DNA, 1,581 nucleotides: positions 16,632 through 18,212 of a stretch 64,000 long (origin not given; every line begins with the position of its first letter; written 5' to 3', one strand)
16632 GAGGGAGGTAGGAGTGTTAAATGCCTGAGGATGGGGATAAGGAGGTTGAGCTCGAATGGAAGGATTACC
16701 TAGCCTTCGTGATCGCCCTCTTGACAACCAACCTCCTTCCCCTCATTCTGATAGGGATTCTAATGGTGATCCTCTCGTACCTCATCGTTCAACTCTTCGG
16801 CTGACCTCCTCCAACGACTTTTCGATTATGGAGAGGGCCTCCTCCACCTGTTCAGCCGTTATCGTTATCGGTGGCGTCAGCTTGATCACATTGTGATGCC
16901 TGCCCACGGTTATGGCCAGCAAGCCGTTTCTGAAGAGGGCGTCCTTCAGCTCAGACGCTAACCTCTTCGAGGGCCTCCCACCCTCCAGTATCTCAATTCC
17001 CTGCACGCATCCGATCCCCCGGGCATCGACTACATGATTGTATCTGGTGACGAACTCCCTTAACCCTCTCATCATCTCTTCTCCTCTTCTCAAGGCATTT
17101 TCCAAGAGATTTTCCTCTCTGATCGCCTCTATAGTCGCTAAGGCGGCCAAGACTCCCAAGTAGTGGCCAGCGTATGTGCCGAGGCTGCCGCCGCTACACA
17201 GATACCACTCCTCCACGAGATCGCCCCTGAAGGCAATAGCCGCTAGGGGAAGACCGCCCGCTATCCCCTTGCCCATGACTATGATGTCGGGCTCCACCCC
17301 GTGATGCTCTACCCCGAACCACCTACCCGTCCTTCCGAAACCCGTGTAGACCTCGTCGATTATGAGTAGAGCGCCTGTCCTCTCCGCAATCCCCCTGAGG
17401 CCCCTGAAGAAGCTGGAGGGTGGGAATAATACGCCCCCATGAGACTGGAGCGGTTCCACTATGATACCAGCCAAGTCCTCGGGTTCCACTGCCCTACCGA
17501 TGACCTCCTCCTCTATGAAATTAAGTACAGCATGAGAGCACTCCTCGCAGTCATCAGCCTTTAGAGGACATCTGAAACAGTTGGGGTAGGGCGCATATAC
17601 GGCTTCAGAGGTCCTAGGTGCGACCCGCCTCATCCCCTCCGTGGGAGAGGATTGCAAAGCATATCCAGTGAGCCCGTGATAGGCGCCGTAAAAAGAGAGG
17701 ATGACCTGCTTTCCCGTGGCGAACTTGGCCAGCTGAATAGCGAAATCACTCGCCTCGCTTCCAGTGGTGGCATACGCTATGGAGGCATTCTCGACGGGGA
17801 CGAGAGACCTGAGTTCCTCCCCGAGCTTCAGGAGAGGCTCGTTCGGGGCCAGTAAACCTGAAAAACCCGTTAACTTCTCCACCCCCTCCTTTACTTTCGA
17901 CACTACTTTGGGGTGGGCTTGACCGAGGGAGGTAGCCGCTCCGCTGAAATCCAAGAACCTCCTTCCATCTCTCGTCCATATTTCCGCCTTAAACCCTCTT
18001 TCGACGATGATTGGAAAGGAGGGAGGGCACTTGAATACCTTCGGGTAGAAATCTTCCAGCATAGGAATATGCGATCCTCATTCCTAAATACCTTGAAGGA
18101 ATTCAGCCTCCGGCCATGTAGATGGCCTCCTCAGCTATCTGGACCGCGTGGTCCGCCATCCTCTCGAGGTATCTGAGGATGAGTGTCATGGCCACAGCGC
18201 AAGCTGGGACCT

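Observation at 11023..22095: Possible peptidoglycan stem-peptide / D-peptide scavenging locus in an archaeon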

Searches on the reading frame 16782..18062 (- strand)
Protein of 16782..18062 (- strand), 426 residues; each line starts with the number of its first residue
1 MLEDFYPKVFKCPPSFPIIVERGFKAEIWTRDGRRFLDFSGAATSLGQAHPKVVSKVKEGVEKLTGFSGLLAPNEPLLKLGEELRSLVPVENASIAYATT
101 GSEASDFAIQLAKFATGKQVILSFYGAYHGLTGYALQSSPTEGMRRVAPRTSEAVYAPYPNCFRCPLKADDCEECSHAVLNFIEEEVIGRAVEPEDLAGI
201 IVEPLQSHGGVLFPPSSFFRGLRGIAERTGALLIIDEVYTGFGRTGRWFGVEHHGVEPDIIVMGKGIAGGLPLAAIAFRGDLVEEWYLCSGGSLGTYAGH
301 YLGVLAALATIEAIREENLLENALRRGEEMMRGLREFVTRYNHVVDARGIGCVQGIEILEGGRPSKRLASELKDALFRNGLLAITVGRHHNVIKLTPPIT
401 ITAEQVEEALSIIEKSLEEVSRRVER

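Call 3: search_protein_families(library=pfam, proteins=[window:16782-18062:-])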
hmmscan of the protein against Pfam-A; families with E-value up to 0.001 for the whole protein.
window:16782-18062:- (426 aa): 1 family
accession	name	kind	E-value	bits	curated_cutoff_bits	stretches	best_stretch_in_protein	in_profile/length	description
PF00202.27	Aminotran_3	-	1.4e-83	281.3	30.5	1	16-416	9-402/403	Aminotransferase class-III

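Call 4: search_protein_families(library=ncbifam, proteins=[window:16782-18062:-])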
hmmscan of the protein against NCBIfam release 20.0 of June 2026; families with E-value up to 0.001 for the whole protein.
window:16782-18062:- (426 aa): 69 families (the best 25 are shown)
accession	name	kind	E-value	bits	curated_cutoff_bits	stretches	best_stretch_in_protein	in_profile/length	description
NF004426.0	PRK05769.1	equivalog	2e-102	343.2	552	1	15-420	35-440/441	acetyl ornithine aminotransferase family protein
NF005993.0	PRK08117.1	subfamily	9.6e-99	330.9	574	1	18-421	27-431/433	aspartate aminotransferase family protein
NF006228.0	PRK08360.1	equivalog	1.4e-92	310.6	608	1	16-421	23-428/443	aspartate aminotransferase family protein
NF004171.0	PRK05639.1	equivalog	5.6e-85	285.9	639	1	16-419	35-443/457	alanine/serine racemase family protein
NF005692.0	PRK07495.1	equivalog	3.8e-79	266.3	724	1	18-421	24-423/425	4-aminobutyrate--2-oxoglutarate transaminase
NF045634.1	LeuMetRace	equivalog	2.2e-78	263.9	800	1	16-421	23-428/432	leucine/methionine racemase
NF004718.0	PRK06062.1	subfamily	4e-75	253.1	472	1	21-422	43-451/454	hypothetical protein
NF004714.0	PRK06058.1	subfamily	1.5e-74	251.2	639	1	16-419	42-446/447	4-aminobutyrate--2-oxoglutarate transaminase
NF006368.0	PRK08593.1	equivalog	1.4e-73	248.1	570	1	16-421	26-433/448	aspartate aminotransferase family protein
NF005985.0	PRK08088.1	equivalog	2.7e-73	247.1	713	1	16-421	23-425/426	4-aminobutyrate--2-oxoglutarate transaminase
TIGR00700.1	GABAtrnsam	equivalog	3.1e-72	243.5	506.65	1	17-418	16-419/420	4-aminobutyrate--2-oxoglutarate transaminase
NF049976.1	AmadipTransam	equivalog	4.8e-71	239.9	650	1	16-420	14-415/416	2-aminoadipate transaminase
NF005376.0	PRK06918.1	equivalog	3e-70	236.8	676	1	18-421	38-445/451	4-aminobutyrate--2-oxoglutarate transaminase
NF049939.1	HyAminethphonNHLyPbfA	equivalog_domain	2.3e-69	233.9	525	1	27-419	54-441/442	(R)-1-hydroxy-2-aminoethylphosphonate ammonia-lyase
NF005272.0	PRK06777.1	equivalog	4e-68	229.9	725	1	20-418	26-420/421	4-aminobutyrate--2-oxoglutarate transaminase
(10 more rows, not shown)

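Call 20: search_solved_structures(query=window:16782-18062:-, max_evalue=1e-40)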
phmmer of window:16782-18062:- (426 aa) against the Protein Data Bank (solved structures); distinct sequences matched with E-value up to 1e-40: 53.
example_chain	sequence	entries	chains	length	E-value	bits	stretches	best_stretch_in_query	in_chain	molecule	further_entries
9wqz_A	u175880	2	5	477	1.3e-83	284.7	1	16-425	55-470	Alanine/serine racemase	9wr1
9wrf_A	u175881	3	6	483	1.1e-74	255.3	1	15-419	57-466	Broad substrate specificity amino-acid racemase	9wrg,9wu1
1szs_A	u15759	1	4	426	4.3e-65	223.7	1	16-420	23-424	4-aminobutyrate aminotransferase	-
1sf2_A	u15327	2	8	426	4.6e-65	223.6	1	16-420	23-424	4-aminobutyrate aminotransferase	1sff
1szk_A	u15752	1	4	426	6.1e-65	223.2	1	16-420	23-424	4-aminobutyrate aminotransferase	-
1szu_A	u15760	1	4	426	1.7e-64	221.7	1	16-420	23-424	4-aminobutyrate aminotransferase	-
7vno_A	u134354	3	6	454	9.3e-64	219.3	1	13-423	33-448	454aa long hypothetical 4-aminobutyrate aminotransferase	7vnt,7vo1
6wop_A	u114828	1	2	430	3.4e-61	210.8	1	21-416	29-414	4-aminobutyrate transaminase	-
6wj8_A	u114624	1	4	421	2.5e-60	208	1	19-417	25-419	4-aminobutyrate aminotransferase PuuE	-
5m49_A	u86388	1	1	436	5.8e-60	206.8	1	16-421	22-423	Aminotransferase class-III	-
5m46_A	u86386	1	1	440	6e-60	206.7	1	16-421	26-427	Aminotransferase class-III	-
5m4d_A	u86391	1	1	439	6.7e-60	206.6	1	16-421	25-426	Aminotransferase class-III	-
5m4b_A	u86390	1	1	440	1e-59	206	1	16-421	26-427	Aminotransferase class-III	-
2zuk_A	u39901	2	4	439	1.4e-58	202.2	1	16-421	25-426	Alpha-amino-epsilon-caprolactam racemase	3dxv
3dxw_A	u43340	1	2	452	1.5e-58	202.1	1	16-421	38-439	Alpha-amino-epsilon-caprolactam racemase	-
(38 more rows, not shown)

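Call 25: search_solved_structures(query=window:16782-18062:-, max_evalue=1e-62, show_alignments=5)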
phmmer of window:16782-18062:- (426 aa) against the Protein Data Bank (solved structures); distinct sequences matched with E-value up to 1e-62: 7.
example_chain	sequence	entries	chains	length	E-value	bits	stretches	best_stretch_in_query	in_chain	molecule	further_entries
9wqz_A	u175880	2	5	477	1.3e-83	284.7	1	16-425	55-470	Alanine/serine racemase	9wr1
9wrf_A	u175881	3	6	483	1.1e-74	255.3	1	15-419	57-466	Broad substrate specificity amino-acid racemase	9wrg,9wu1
1szs_A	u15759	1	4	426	4.3e-65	223.7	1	16-420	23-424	4-aminobutyrate aminotransferase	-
1sf2_A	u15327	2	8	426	4.6e-65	223.6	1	16-420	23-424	4-aminobutyrate aminotransferase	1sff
1szk_A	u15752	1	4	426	6.1e-65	223.2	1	16-420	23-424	4-aminobutyrate aminotransferase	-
1szu_A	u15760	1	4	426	1.7e-64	221.7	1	16-420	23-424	4-aminobutyrate aminotransferase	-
7vno_A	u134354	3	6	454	9.3e-64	219.3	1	13-423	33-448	454aa long hypothetical 4-aminobutyrate aminotransferase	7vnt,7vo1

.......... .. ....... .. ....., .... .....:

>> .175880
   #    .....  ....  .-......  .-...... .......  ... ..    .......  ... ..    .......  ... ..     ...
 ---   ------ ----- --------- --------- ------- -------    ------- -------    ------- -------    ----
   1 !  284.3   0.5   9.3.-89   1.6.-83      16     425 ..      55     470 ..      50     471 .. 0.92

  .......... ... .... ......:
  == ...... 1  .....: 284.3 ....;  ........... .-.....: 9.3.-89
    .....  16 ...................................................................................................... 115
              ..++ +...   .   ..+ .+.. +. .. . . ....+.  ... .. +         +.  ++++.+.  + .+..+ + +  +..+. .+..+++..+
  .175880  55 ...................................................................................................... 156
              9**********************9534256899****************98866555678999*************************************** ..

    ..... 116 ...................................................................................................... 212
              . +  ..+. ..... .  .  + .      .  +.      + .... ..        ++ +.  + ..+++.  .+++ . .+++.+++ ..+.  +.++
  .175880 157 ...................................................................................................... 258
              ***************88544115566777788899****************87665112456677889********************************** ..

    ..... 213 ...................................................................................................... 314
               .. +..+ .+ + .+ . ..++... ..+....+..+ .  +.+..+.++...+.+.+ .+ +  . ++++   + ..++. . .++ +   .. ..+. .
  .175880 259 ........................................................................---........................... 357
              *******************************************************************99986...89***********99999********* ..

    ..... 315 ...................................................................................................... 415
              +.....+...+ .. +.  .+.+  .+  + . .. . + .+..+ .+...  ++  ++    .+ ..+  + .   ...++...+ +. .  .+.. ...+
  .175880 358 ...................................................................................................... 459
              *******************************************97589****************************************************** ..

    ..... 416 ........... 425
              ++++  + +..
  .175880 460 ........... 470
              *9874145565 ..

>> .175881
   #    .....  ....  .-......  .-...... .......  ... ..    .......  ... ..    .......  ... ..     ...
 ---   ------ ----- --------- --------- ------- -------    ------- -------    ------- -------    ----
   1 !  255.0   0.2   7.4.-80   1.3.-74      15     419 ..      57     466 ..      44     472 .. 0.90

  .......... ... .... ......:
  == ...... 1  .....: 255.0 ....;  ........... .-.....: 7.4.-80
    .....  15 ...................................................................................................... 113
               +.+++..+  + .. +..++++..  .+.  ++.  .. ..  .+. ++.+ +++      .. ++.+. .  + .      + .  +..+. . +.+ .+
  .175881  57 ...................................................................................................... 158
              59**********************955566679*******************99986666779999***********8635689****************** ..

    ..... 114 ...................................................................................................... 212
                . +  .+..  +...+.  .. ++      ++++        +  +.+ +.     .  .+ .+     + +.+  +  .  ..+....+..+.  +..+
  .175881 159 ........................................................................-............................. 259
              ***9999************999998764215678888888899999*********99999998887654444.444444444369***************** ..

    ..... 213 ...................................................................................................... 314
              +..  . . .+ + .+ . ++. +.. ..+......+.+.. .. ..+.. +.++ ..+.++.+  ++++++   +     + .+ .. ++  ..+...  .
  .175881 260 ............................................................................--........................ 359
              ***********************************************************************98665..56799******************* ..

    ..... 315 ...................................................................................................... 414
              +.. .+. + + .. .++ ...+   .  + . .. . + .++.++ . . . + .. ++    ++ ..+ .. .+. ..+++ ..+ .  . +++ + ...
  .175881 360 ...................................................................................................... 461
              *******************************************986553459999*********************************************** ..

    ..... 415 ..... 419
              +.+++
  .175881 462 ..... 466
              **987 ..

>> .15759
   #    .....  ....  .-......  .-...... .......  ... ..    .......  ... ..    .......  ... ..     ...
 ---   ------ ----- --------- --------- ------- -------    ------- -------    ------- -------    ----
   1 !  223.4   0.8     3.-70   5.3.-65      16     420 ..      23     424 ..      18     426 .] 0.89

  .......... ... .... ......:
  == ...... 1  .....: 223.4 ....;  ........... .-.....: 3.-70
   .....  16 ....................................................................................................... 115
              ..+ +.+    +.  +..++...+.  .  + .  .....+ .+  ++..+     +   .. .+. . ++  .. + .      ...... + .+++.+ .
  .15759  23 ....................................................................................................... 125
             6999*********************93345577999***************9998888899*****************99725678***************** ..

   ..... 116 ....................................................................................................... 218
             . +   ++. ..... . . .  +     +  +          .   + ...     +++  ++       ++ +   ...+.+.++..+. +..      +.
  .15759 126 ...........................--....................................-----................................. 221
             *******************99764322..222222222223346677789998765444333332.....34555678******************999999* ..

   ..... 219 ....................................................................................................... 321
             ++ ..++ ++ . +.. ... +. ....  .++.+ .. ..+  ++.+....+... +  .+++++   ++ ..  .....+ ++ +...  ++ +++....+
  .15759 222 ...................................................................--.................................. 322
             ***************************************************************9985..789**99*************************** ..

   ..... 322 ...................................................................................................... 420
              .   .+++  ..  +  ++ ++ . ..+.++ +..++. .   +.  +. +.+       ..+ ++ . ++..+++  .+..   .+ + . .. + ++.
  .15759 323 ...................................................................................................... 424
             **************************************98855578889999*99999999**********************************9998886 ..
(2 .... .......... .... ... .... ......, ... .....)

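Call 47: find_related_loci(query=window:16782-18062:-, collection=genome_contigs, flank=10000)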
Query window:16782-18062:- (426 aa) in genome_contigs; peptide patterns used: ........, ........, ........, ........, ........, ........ (x = any residue, [..] = any of these).
275 stretches matched a pattern; 13 encode a relative of the query (tblastn E <= 1e-3); 13 distinct loci.
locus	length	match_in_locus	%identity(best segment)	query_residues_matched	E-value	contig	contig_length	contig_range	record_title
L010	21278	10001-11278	92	1-426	0e+0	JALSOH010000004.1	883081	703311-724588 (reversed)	MAG: Crenarchaeota archaeon isolate 356-284_metabat1_scaf2bin.099 356-284_scaffold_1_c1, whole genome shotgun sequence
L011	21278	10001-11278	91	1-426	0e+0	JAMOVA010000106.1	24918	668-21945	MAG: Crenarchaeota archaeon isolate PIR-30_metabat1_scaf2bin.051 PIR-30_scaffold_636_c1, whole genome shotgun sequence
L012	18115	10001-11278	88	1-426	0e+0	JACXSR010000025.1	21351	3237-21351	MAG: Thermoproteota archaeon isolate Hulk_76 scaffold_1474_c1, whole genome shotgun sequence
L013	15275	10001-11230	31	15-422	2e-67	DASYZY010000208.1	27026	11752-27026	MAG TPA_asm: Thermoplasmata archaeon isolate SMAG_U6374 k141_318279, whole genome shotgun sequence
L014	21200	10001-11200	33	17-414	5e-66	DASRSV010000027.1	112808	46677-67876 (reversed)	MAG TPA_asm: Thermoplasmata archaeon isolate SMAG_U6321 k141_780504, whole genome shotgun sequence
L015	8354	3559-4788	33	15-422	6e-66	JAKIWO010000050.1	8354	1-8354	MAG: Thermoplasmata archaeon isolate SubAcS13-24 SubAcS13-24_50, whole genome shotgun sequence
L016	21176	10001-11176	34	32-423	4e-61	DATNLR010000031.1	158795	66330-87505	MAG TPA_asm: Candidatus Binatus sp. isolate SMAG_U11457 k141_6088, whole genome shotgun sequence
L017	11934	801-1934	31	23-425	2e-55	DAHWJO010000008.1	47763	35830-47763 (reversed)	MAG TPA_asm: Sulfobacillus sp. isolate clean1957 NODE_8_length_47763_cov_9.565554, whole genome shotgun sequence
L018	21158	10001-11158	30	16-420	3e-46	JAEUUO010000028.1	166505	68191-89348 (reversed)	MAG: Saprospiraceae bacterium isolate new MAG-357 k141_1463197, whole genome shotgun sequence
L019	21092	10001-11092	30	28-417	3e-46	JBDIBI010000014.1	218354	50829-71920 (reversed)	MAG: Blastocatellia bacterium isolate AS-MICRO-OLR.206 NODE_107_length_218354_cov_36.102528, whole genome shotgun sequen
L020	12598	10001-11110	28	17-420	3e-41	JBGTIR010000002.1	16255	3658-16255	MAG: Planctomycetaceae bacterium isolate JTS-RE27 k141_10953339, whole genome shotgun sequence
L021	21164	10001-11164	28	16-426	2e-40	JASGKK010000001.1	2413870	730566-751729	MAG: Chitinophagaceae bacterium isolate 5N583 JMF-2111-06-0005.ont.bin.583_0, whole genome shotgun sequence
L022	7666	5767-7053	31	17-425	4e-37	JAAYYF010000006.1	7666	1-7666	MAG: Deinococcales bacterium isolate AS06rmzACSIP_210 28138_AS06, whole genome shotgun sequence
